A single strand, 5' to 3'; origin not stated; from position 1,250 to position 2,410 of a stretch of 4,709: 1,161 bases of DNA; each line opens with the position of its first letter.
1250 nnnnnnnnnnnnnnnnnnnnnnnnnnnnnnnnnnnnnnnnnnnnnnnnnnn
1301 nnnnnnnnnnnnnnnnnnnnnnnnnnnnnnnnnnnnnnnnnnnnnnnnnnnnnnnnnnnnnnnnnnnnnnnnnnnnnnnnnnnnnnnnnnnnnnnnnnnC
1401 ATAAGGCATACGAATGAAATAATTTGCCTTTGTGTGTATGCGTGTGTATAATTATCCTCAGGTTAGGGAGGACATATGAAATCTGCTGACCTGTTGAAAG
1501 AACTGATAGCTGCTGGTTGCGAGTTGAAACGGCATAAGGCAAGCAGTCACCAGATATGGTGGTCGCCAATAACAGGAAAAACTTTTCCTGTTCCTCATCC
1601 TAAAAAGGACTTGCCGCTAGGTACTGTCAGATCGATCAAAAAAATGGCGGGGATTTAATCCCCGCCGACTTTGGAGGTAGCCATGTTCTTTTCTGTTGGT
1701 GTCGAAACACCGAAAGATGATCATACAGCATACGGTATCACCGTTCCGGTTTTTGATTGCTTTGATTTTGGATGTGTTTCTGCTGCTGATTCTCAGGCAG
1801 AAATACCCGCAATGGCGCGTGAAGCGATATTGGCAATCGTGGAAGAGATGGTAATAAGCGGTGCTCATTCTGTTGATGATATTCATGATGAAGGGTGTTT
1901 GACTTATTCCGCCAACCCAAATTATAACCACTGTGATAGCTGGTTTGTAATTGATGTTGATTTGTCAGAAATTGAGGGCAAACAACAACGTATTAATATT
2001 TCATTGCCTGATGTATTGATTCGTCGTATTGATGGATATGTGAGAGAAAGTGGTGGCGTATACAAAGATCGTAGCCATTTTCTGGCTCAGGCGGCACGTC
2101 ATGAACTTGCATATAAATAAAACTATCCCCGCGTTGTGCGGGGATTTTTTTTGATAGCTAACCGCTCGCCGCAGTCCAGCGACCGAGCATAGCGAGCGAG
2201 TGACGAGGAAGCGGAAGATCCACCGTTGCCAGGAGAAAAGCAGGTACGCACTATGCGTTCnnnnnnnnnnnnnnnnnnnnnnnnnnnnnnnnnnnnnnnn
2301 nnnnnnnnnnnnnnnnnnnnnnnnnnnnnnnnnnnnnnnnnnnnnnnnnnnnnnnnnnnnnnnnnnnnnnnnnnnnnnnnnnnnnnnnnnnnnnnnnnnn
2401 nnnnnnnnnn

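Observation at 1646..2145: hicB is bracketed by two hairpins built from the same 8-9-nt arms in swapped order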

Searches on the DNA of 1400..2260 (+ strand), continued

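Call 37: search_with_rna_model(model_id=R1, sources=[window, L003, L004, L005, L006, L007, L008, L010, L011, L012, L013, L014, L015, L016, L017, L018, L019, L020, L021, L022, L023, L024, L025, L026, L027, L028, L029, L030, L031, L032, L033, L034, L035, L036, L037, L038, L039, L040, L041, L042, L043, L044, L045, L046, L047, L048, L049, L050, L051, L052, L053, L054, L055, L056, L057, L058, L059, L060, L061, L062, L063, L064, L065, L066, L067, L068, L069, L070, L071, L072, L073, L074, L075, L076, L077, L078, L079, L080, L081, L082, L083, L084, L085, L086, L087, L088, L089], max_evalue=1, make_alignment=true)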
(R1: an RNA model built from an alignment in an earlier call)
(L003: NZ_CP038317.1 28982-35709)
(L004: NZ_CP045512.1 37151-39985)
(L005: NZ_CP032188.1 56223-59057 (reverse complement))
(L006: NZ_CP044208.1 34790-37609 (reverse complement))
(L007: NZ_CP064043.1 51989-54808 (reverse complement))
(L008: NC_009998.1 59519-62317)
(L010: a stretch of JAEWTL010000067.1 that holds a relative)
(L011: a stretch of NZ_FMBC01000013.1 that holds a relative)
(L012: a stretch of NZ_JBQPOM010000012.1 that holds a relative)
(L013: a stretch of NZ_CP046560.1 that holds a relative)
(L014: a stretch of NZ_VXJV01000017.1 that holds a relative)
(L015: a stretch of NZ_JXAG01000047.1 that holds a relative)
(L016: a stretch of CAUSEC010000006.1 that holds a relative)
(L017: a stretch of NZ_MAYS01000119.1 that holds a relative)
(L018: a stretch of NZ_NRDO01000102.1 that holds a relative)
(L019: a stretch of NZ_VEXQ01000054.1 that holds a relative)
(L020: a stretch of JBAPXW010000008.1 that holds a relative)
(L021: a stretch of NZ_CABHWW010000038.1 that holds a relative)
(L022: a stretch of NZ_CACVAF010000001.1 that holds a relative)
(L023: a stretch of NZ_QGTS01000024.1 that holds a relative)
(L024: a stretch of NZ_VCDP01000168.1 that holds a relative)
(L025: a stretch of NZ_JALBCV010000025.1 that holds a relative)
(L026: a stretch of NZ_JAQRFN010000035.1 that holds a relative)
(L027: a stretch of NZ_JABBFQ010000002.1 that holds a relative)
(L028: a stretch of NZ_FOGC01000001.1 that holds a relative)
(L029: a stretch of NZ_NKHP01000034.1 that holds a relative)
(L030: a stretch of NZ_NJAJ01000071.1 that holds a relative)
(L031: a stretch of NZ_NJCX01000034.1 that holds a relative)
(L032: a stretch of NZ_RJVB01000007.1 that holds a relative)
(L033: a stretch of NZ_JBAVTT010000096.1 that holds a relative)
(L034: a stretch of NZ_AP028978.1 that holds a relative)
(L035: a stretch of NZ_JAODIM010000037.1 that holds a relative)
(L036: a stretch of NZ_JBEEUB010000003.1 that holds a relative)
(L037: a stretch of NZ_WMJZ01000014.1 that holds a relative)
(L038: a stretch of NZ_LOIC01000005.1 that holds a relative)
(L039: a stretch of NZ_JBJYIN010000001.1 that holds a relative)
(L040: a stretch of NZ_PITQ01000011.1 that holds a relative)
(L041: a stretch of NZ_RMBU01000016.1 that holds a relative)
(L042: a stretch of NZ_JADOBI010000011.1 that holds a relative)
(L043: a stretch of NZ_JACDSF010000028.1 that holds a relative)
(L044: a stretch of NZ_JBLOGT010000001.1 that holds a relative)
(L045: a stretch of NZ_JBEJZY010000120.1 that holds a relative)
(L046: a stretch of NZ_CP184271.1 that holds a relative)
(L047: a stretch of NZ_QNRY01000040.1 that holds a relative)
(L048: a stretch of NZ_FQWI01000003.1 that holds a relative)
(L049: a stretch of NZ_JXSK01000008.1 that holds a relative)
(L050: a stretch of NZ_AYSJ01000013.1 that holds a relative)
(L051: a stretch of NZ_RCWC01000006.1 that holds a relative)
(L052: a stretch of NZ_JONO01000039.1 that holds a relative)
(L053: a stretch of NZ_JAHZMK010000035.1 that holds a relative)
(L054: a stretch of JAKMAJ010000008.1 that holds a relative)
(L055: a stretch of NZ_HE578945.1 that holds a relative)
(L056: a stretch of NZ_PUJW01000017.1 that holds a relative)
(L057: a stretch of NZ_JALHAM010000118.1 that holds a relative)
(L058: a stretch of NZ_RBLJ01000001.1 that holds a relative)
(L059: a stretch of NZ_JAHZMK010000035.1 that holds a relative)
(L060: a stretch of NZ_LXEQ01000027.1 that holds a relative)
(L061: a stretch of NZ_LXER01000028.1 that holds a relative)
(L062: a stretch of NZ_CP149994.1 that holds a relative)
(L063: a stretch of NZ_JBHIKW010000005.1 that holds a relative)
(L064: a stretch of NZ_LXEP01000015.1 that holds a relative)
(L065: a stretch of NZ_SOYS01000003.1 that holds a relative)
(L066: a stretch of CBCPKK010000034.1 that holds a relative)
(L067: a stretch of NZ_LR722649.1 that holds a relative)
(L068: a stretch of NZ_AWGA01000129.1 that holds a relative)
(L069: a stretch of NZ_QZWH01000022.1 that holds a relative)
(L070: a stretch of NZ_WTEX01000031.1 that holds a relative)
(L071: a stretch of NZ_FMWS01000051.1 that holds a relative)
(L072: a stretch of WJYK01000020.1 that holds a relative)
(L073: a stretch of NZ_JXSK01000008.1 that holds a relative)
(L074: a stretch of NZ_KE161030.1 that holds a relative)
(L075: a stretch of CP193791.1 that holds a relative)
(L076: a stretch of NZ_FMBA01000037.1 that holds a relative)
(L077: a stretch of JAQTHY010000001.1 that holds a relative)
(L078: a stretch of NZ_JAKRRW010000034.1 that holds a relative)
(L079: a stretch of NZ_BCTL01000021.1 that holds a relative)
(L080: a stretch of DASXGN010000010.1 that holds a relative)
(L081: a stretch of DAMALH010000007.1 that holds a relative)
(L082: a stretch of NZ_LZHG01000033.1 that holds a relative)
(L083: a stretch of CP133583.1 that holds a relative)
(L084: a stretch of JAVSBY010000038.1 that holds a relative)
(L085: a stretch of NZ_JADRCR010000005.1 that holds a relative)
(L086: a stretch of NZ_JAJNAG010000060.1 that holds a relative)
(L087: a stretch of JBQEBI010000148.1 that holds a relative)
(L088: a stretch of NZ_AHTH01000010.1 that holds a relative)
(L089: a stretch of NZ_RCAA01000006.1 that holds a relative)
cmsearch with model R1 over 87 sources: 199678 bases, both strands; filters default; matches with E-value up to 1: 79.
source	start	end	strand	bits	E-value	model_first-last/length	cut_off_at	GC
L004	1153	1194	+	54.9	1.8e-08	1-42/42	no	0.5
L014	853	894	+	54.9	1.8e-08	1-42/42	no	0.5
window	1635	1676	+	54.2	2.5e-08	1-42/42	no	0.48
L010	853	894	+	54.2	2.5e-08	1-42/42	no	0.48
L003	3213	3254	+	54.2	2.6e-08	1-42/42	no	0.5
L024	254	295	+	53.8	3.1e-08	1-42/42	no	0.52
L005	1152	1193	+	53.7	3.2e-08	1-42/42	no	0.55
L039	853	894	+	53.5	3.5e-08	1-42/42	no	0.5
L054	853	894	+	53.5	3.5e-08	1-42/42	no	0.5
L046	855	896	+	52.7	5e-08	1-42/42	no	0.48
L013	853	894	+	52.7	5e-08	1-42/42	no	0.5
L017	853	894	+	52.7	5e-08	1-42/42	no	0.5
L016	853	894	+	52.6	5.4e-08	1-42/42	no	0.5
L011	853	894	+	52.4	5.9e-08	1-42/42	no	0.5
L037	854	895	+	52.2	6.4e-08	1-42/42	no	0.52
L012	853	894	+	51.8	7.6e-08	1-42/42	no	0.52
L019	853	894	+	51.8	7.6e-08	1-42/42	no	0.52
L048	855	896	+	51.3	9.9e-08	1-42/42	no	0.5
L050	853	894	+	51.1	1.1e-07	1-42/42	no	0.45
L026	854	895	+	51.1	1.1e-07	1-42/42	no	0.5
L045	853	894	+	50.9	1.2e-07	1-42/42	no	0.48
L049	853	894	+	50.9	1.2e-07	1-42/42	no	0.48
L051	853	894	+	50.9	1.2e-07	1-42/42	no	0.48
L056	853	894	+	50.9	1.2e-07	1-42/42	no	0.48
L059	342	383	+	50.9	1.2e-07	1-42/42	no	0.48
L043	855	896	+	50.3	1.5e-07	1-42/42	no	0.52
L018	853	894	+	50.2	1.6e-07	1-42/42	no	0.55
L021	853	894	+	50.1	1.7e-07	1-42/42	no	0.55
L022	853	894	+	49.8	1.9e-07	1-42/42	no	0.57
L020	853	894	+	49.6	2.1e-07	1-42/42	no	0.52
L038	853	894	+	49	2.8e-07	1-42/42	no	0.5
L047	853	894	+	48.7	3.2e-07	1-42/42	no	0.45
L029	854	895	+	48.4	3.8e-07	1-42/42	no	0.55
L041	855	896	+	46.2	1e-06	1-42/42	no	0.5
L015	853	894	+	45.8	1.3e-06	1-42/42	no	0.57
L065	854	895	+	45.4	1.5e-06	1-42/42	no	0.38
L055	854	895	+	44.2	2.5e-06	1-42/42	no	0.4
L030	852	893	+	43.7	3.3e-06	1-42/42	no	0.5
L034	852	893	+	43.7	3.3e-06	1-42/42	no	0.5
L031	852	893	+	41.9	7.6e-06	1-42/42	no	0.48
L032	856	897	+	41.8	7.9e-06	1-42/42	no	0.38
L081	854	895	+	41.2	1e-05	1-42/42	no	0.6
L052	855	894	+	40.6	1.3e-05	1-42/42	no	0.47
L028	852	893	+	39.4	2.3e-05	1-42/42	no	0.4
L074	854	895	+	39.2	2.6e-05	1-42/42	no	0.55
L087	252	293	+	38.6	3.4e-05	1-42/42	no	0.55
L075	854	895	+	38.3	3.9e-05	1-42/42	no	0.52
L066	854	895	+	38.1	4.4e-05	1-42/42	no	0.52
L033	854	895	+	38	4.6e-05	1-42/42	no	0.48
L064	854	895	+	37.7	5.2e-05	1-42/42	no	0.48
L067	854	895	+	37.7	5.2e-05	1-42/42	no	0.48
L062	854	895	+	37.4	5.9e-05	1-42/42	no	0.48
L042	856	897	+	35.7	0.00013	1-42/42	no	0.45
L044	856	897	+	35.7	0.00013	1-42/42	no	0.45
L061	854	895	+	35.2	0.00016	1-42/42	no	0.45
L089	854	895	+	35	0.00018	1-42/42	no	0.57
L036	850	891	+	34.6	0.00022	1-42/42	no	0.45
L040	856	897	+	33.2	0.00041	1-42/42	no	0.45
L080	847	896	+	32.2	0.00066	1-42/42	no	0.48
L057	854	895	+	31.8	0.00079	1-42/42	no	0.52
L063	855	896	+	31.8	0.00079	1-42/42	no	0.52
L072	855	896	+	31.8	0.00079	1-42/42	no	0.52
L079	855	896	+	31.8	0.00079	1-42/42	no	0.52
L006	1156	1197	+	31.6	0.00086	1-42/42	no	0.55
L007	1156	1197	+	31.6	0.00086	1-42/42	no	0.55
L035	853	894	+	26.8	0.0079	1-42/42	no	0.5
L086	858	899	+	25.8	0.013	1-42/42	no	0.4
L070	853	895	+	25.4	0.015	1-42/42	no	0.51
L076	853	895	+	25.4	0.015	1-42/42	no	0.51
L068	853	897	+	23.9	0.03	1-42/42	no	0.51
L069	857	898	+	23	0.045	1-42/42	no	0.4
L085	859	900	+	22.9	0.048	1-42/42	no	0.45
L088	866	907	+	22.6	0.055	1-42/42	no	0.36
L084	852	894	+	21.9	0.076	1-42/42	no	0.47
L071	852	896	+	21.8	0.081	1-42/42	no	0.49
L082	852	896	+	21.8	0.081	1-42/42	no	0.49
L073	855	894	+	20.3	0.16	1-42/42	no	0.45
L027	852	893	+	20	0.18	1-42/42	no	0.43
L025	852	893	+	18.1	0.44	1-42/42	no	0.4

Alignment A4: 79 matches aligned to the model, 52 columns, each read 5' to 3' on its own strand. Consensus structure (alignment columns), stored with it:
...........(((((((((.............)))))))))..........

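Call 69: search_dna_similar(query=window:2146-2250:+, collection=plasmids, mode=distant, max_rows=25, rows=spread)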
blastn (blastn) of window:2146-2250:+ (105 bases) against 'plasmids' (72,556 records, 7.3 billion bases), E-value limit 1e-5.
The search stops at 5000 records and this limit was reached: more records match than are counted here, and every count below describes the 5000 best-scoring records only.
Records with a match: at least 5000; places in all: 5288; records where one place covers at least 80% of the query: 529.
Best place of each record, by identity: >=99% 520; 95-99% 12; 90-95% 149; 80-90% 4319.
By first word of the organism name: Escherichia 3123; Salmonella 705; Klebsiella 423; Shigella 259; Enterobacter 253; Citrobacter 84; Yersinia 52; uncultured 16; Raoultella 12; Phytobacter 9; and 26 more.
By predicted mobility (MOB-suite, as given by PLSDB): mobilizable 3488; conjugative 1119; non-mobilizable 393.
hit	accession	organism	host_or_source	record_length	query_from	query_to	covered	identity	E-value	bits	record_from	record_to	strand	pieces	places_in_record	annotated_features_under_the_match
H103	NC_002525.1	Escherichia coli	-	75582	1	105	100%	100.0%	2e-46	190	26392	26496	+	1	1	none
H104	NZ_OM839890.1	Escherichia coli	-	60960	1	105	100%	99.0%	9e-45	186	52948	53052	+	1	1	none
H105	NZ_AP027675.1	Escherichia coli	Homo sapiens,whole organism,feces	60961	1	105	100%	99.0%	9e-45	186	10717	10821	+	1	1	none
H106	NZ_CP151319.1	Shigella sonnei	-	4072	17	88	69%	84.0%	1e-10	72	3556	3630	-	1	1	none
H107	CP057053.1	Escherichia coli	culture,Pooled cattle faecal samples ...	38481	8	71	61%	85.1%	8e-8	64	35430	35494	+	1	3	none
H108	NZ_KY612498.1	Escherichia coli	-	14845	17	76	57%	86.9%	1e-10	72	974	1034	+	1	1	none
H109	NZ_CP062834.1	Escherichia coli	Sus scrofa domesticus,feces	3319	16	73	55%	89.8%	4e-12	77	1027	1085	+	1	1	none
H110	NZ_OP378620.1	Escherichia coli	-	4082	17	72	53%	91.5%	4e-11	74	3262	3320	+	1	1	none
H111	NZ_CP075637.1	Escherichia coli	Homo sapiens,stool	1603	16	73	55%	88.3%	6e-9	67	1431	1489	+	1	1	hypothetical protein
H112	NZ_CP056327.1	Citrobacter sp. RHBSTW-00821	culture,Freshwater sample from ...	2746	16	75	57%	85.2%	6e-9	67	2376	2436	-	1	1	none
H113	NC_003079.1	Salmonella enterica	-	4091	16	73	55%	88.1%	1e-10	73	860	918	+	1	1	none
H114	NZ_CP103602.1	Escherichia coli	Homo sapiens,blood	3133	16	73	55%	88.1%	1e-10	73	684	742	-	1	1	none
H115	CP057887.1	Escherichia coli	culture,Pooled cattle faecal samples ...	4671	16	73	55%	88.1%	1e-10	73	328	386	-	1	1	none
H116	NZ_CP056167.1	Escherichia marmotae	culture,Freshwater sample from upstream ...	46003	14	71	55%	87.9%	4e-11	74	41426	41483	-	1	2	none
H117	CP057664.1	Escherichia coli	culture,Pooled sheep faecal samples ...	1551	17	73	54%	88.1%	2e-9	69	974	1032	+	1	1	none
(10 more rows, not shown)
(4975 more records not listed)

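Call 70: get_annotated_region(hit=H103, flank=2600)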
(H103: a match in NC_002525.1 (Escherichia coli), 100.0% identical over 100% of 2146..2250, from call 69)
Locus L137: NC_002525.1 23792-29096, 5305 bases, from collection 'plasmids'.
description: Escherichia coli plasmid R721, complete sequence
organism: Escherichia coli (NCBI taxid 562)
taxonomy: Bacteria; Pseudomonadota; Gammaproteobacteria; Enterobacterales; Enterobacteriaceae; Escherichia; Escherichia coli
host: -; source: -; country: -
typing (MOB-suite, as given by PLSDB): conjugative; replicon IncI2; relaxase MOBP; mating-pair formation MPF_T
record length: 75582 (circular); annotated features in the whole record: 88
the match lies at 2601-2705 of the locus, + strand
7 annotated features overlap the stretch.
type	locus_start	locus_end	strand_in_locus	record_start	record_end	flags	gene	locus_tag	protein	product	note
CDS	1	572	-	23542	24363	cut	-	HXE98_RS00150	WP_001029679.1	TnsA endonuclease N-terminal domain-containing protein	-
CDS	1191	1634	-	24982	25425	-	-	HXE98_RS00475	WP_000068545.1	hypothetical protein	-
CDS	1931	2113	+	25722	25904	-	-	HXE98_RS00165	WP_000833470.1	type II toxin-antitoxin system HicA family toxin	-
CDS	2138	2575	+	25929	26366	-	-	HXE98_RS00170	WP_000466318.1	type II toxin-antitoxin system HicB family antitoxin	-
CDS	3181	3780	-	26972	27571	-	-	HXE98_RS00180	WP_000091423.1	hypothetical protein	-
CDS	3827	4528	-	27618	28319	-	stbB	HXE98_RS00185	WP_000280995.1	StbB family protein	-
CDS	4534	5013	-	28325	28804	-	-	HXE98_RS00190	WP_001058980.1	hypothetical protein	-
